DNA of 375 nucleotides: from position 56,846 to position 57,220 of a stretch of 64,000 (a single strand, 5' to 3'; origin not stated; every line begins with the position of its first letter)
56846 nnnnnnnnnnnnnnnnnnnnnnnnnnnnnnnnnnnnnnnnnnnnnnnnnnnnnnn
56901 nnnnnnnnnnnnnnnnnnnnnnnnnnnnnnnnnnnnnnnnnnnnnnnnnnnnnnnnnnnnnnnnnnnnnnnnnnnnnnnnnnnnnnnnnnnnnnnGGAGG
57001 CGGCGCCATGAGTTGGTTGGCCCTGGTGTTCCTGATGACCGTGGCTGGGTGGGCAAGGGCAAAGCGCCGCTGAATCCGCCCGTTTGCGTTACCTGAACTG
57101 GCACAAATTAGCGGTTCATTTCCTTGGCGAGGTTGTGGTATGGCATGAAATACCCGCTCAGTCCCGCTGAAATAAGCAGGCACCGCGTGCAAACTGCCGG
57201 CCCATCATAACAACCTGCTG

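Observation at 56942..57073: Sorting tail reads GlyGly-CTERM-like, not PEP-CTERM, although the sorting enzyme in cis is exosortase A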

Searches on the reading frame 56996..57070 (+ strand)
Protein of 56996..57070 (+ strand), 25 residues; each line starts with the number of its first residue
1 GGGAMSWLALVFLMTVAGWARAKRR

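Call 69: search_protein_families(library=ncbifam, proteins=[window:56996-57070:+], max_evalue=10)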
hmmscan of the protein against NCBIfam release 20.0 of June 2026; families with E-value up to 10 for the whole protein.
seq(25 aa): 2 families
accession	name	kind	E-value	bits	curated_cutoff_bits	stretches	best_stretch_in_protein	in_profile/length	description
TIGR03501.1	GlyGly_CTERM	domain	8.5e-05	23.1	15.5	1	1-21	1-20/22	GlyGly-CTERM sorting domain-containing protein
NF038115.1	SVAGG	subfamily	0.38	9.7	150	1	1-23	385-407/407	SVAGG family GlyGly-CTERM protein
